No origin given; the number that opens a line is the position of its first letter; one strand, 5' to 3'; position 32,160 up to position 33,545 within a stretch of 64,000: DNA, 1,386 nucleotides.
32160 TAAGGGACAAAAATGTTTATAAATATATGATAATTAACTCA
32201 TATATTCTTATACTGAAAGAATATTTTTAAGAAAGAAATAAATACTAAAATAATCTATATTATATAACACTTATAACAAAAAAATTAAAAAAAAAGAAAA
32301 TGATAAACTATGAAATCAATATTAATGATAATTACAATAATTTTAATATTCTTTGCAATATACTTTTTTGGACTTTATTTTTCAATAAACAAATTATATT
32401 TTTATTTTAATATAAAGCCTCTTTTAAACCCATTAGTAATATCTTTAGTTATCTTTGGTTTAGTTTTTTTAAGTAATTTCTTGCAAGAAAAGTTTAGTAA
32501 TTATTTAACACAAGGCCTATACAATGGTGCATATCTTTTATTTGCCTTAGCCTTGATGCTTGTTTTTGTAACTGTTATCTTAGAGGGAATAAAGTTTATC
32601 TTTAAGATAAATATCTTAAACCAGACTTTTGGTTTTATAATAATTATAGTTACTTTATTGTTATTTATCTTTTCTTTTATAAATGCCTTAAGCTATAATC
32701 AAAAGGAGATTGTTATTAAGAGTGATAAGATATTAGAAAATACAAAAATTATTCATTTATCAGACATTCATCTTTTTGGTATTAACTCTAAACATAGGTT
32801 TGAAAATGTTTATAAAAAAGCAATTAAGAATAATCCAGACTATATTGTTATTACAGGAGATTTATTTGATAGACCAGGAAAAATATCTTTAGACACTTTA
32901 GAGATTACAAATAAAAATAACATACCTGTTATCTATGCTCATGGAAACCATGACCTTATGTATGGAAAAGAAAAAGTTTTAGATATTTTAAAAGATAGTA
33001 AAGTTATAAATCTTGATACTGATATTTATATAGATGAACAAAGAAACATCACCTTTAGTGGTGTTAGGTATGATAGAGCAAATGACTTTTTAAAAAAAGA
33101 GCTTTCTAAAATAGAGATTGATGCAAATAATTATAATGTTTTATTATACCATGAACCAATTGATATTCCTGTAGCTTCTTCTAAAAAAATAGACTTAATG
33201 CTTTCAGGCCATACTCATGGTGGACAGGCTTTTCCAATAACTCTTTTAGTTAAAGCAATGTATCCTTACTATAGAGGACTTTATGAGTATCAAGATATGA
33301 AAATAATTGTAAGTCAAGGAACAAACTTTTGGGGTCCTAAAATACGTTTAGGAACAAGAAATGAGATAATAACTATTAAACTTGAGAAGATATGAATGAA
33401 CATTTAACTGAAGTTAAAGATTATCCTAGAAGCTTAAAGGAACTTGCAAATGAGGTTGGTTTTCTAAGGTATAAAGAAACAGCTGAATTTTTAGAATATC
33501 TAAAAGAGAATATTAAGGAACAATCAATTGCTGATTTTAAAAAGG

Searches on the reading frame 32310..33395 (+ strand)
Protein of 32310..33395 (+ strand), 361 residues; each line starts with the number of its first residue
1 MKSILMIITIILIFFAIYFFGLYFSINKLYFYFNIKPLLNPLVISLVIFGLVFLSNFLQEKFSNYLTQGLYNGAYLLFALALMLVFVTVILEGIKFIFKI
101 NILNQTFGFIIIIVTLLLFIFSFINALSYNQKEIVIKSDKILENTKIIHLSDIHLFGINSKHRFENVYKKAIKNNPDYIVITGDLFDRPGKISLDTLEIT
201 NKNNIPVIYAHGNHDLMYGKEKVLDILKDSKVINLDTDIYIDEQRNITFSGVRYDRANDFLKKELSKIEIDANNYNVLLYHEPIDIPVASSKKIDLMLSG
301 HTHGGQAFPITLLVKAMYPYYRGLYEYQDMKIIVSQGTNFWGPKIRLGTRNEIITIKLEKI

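Call 46: search_protein_families(library=pfam, proteins=[window:32310-33395:+], max_evalue=0.01)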
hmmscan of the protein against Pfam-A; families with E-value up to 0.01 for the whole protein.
window:32310-33395:+ (361 aa): 2 families
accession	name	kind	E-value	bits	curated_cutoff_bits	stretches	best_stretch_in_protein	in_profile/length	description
PF00149.33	Metallophos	-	7.4e-17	62.9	21.5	1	146-304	2-190/191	Calcineurin-like phosphoesterase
PF12850.12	Metallophos_2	-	7e-08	33.1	27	1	146-304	2-118/154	Calcineurin-like phosphoesterase superfamily domain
